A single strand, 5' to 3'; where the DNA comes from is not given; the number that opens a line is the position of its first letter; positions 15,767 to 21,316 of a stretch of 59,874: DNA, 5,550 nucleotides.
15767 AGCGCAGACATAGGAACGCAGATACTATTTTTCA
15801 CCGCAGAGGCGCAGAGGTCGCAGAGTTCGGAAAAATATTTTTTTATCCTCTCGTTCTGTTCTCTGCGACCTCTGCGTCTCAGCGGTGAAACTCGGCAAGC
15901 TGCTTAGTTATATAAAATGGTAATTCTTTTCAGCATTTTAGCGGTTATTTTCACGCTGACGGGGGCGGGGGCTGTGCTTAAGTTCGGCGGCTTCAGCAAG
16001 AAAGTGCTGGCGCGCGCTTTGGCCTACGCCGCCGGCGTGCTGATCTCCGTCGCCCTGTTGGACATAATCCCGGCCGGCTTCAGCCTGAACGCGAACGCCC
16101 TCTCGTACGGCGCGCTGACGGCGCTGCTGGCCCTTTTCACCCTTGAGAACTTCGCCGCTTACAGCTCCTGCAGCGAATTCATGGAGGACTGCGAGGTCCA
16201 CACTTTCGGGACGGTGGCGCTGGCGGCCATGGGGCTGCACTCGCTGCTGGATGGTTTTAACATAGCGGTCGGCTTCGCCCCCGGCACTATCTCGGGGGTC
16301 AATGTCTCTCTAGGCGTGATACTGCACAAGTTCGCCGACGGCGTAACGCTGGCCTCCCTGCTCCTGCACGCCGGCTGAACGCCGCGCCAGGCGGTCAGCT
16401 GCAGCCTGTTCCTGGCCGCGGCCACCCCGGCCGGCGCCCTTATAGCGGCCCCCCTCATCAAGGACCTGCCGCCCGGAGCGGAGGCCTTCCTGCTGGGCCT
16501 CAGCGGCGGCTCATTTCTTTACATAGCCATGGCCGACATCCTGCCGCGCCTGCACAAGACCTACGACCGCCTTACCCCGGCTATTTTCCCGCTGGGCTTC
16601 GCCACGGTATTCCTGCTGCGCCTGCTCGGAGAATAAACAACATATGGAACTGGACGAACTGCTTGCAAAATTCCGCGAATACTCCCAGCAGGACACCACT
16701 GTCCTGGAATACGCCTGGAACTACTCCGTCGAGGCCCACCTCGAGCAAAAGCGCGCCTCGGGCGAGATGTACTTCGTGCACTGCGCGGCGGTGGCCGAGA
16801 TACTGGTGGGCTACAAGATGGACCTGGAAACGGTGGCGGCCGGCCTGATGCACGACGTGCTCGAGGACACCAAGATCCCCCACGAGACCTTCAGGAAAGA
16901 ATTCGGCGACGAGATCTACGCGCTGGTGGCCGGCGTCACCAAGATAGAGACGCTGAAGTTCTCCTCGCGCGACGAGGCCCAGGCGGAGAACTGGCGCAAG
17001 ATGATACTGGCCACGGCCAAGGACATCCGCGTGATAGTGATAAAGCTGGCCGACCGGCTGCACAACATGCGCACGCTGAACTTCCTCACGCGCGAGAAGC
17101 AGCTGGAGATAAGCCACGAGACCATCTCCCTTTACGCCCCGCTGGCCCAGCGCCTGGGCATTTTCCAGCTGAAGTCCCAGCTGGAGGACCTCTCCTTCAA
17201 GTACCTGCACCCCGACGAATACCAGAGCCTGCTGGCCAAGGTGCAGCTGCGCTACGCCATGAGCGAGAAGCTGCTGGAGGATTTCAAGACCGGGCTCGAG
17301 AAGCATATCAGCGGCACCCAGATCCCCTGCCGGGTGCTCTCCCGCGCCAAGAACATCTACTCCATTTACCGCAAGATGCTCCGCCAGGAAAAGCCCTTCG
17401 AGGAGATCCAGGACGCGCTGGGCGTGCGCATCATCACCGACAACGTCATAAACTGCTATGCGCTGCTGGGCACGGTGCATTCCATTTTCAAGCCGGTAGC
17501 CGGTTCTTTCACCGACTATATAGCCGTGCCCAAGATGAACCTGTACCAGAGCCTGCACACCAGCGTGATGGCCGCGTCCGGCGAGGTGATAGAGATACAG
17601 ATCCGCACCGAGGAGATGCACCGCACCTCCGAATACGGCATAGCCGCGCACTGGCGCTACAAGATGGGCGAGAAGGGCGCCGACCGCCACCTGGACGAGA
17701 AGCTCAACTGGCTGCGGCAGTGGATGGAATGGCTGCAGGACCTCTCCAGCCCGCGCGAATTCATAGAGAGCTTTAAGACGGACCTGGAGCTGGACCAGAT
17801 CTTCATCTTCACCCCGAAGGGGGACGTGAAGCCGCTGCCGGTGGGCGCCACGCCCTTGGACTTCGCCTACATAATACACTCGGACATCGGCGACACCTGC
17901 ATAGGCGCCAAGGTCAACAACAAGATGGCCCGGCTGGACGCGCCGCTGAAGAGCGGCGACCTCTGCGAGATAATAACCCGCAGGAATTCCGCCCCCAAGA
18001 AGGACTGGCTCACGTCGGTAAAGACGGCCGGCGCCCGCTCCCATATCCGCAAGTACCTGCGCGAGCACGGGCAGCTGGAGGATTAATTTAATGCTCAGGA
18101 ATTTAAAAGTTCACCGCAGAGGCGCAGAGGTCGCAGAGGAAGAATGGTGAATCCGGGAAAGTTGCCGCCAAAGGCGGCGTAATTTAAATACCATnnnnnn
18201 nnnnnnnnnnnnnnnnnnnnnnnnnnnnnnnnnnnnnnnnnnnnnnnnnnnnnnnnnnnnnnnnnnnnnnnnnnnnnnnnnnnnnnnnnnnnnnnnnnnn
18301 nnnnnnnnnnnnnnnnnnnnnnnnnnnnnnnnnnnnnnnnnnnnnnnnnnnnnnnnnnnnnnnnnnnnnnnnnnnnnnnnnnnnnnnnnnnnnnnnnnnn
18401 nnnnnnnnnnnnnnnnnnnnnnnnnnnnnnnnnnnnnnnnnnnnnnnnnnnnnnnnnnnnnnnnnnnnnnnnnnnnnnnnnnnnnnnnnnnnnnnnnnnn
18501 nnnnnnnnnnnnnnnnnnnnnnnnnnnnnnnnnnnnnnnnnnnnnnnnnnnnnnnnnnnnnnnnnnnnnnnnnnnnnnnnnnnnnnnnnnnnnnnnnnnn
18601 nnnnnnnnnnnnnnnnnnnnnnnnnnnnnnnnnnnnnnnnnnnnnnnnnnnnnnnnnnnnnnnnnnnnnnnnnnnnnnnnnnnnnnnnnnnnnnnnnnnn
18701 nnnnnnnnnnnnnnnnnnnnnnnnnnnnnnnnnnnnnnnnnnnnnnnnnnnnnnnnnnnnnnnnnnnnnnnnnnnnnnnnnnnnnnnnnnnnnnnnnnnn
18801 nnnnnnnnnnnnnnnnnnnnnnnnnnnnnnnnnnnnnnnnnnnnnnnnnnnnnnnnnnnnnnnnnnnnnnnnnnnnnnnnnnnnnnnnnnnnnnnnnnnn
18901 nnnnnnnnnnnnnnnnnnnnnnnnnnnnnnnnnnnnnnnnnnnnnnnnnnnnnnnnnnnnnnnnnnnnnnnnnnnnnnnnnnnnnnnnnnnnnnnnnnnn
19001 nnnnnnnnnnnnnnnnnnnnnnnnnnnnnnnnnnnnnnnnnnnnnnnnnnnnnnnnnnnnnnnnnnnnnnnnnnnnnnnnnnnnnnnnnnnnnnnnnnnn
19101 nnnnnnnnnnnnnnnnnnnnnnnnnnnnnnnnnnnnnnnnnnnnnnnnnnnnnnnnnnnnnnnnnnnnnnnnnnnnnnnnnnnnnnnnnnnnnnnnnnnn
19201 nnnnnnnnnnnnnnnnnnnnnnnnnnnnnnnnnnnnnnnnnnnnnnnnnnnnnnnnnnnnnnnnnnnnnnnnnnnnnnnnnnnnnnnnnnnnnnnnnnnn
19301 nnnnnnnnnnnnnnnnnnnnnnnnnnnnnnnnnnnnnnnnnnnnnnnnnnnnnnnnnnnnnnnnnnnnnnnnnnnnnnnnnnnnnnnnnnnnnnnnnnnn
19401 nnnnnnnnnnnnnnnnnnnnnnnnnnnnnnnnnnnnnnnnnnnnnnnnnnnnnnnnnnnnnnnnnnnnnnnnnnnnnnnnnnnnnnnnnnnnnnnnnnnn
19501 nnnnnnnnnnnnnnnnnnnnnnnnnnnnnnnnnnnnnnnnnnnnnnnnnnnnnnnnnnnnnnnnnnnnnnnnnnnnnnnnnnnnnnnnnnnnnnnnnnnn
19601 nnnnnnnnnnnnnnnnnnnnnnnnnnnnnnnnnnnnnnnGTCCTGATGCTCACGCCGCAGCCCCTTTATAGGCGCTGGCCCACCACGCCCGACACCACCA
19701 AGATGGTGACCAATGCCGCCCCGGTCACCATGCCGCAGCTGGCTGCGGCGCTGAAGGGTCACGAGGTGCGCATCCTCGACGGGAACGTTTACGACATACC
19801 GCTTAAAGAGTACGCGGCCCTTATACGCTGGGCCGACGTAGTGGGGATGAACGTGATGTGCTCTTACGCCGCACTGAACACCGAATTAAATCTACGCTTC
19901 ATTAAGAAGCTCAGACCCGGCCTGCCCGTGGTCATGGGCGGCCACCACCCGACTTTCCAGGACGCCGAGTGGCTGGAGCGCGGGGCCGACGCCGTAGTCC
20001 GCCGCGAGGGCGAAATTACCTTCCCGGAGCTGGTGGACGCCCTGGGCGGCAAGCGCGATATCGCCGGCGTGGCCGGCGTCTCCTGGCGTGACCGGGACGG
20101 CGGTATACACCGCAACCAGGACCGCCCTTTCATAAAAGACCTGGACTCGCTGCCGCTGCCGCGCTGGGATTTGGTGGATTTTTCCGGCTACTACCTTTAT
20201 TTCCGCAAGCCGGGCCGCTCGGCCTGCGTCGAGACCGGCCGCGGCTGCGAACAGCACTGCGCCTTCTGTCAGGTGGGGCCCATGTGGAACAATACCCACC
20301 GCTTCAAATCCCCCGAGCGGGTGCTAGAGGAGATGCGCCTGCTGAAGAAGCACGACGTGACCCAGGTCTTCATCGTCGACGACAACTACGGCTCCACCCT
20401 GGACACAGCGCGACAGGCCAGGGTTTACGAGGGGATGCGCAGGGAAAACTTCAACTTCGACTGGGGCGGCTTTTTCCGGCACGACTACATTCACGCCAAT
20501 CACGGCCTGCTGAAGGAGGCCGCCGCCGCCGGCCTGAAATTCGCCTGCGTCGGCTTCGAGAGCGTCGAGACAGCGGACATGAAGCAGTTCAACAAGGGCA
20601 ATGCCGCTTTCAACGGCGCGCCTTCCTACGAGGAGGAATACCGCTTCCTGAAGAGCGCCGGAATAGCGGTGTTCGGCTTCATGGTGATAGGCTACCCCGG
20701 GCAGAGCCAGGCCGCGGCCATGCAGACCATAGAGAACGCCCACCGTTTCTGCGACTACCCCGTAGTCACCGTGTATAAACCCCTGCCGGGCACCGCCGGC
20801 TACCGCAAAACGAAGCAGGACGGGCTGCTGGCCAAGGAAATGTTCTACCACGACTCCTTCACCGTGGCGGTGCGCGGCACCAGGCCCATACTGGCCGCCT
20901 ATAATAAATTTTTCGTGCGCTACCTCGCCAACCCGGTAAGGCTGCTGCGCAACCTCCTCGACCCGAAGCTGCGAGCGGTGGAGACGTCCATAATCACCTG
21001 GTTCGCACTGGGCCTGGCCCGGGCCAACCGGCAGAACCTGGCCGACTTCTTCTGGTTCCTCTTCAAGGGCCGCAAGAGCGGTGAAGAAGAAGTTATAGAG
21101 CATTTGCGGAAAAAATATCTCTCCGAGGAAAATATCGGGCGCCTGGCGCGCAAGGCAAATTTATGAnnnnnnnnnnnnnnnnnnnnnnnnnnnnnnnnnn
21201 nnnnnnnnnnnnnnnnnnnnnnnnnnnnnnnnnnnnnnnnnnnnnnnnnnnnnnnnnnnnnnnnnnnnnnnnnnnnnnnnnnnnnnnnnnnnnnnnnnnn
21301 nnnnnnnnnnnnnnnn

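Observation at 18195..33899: Radical SAM super-cluster: eight B12-binding rSAMs plus one SPASM rSAM in 15.7 kb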

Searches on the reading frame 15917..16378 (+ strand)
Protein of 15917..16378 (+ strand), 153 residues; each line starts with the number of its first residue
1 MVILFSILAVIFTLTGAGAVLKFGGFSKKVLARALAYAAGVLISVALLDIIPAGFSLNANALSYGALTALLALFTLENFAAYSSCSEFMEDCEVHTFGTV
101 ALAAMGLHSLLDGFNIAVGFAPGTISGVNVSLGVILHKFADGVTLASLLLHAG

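Call 5: search_protein_families(library=pfam, proteins=[window:15917-16378:+])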
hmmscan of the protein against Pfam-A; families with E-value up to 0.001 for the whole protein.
window:15917-16378:+ (153 aa): 1 family
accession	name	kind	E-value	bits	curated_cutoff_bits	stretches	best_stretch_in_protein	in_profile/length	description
PF02535.28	Zip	-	1.5e-06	28.1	35.1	1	91-153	171-231/323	ZIP Zinc transporter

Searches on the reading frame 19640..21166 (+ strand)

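Call 4: search_protein_families(library=pfam, proteins=[window:19640-21166:+])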
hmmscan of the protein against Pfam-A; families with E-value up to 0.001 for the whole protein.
window:19640-21166:+ (508 aa): 2 families
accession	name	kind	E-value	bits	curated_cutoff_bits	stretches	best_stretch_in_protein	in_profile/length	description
PF02310.24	B12-binding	-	2.6e-15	56.8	32.1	1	31-132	17-121/121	B12 binding domain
PF04055.27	Radical_SAM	-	8.2e-09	36.3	29.5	1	198-364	2-163/166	Radical SAM superfamily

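Call 6: search_protein_families(library=ncbifam, proteins=[window:19640-21166:+], max_evalue=0.00001)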
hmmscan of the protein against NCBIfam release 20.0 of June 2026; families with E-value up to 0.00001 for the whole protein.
window:19640-21166:+ (508 aa): 16 families
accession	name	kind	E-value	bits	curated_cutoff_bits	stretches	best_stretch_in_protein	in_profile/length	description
TIGR03471.1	HpnJ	equivalog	1.1e-34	120.1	577.6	1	28-402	34-398/472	hopanoid biosynthesis associated radical SAM protein HpnJ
NF050148.1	rSAM_ApyD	equivalog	3.1e-34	118.4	750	1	51-391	58-393/645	RiPP biosynthesis radical SAM protein ApyD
TIGR02026.1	BchE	equivalog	6.8e-32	111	481.35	1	25-382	19-378/497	magnesium-protoporphyrin IX monomethyl ester anaerobic oxidative cyclase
NF033712.0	B12_rSAM_KedN5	subfamily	1.2e-25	89.8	700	1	86-365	83-365/624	KedN5 family methylcobalamin-dependent radical SAM C-methyltransferase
TIGR04479.1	bcpD_PhpK_rSAM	subfamily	9.2e-25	87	600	1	86-365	132-404/504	PhpK family radical SAM P-methyltransferase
TIGR04367.1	HpnR_B12_rSAM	equivalog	9.5e-25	87.1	650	1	27-391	21-373/490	hopanoid C-3 methylase HpnR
TIGR03975.1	rSAM_ocin_1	subfamily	5.7e-24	84.6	281.85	1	66-359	130-419/606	RiPP maturation radical SAM C-methyltransferase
TIGR04072.2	rSAM_ladder_B12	equivalog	6.5e-20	71.2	360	1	95-399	99-380/443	lipid biosynthesis B12-binding/radical SAM protein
TIGR04013.1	B12_SAM_MJ_1487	hypoth_equivalog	6.3e-19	68.1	251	1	72-252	47-212/382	TIGR04013 family B12-binding domain/radical SAM domain-containing protein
NF038361.1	rSAM_Sden_1168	equivalog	2.4e-17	62.7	575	1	50-400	122-482/560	Sden_1168 family B12-binding radical SAM P-methyltransferase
TIGR04014.1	B12_SAM_MJ_0865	equivalog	5.2e-17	61.7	360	1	65-246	39-212/434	methyl-coenzyme M reductase glutamine C-methyltransferase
TIGR04385.1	B12_rSAM_cofa1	equivalog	7.6e-15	55.1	450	1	34-297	26-298/438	B12 lower ligand biosynthesis radical SAM protein BzaD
TIGR04295.1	B12_rSAM_oligo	hypoth_equivalog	3.8e-12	45.6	400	1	39-251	38-256/422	TIGR04295 family B12-binding domain-containing radical SAM protein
NF040546.1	rSAM_CUAEP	equivalog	3.8e-11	42.4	500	1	36-323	21-298/468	CUAEP/CCAEP-tail radical SAM (seleno)protein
TIGR04190.1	B12_SAM_Ta0216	equivalog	1.1e-09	37.5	500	1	86-274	101-303/554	TIGR04190 family B12-binding domain/radical SAM domain protein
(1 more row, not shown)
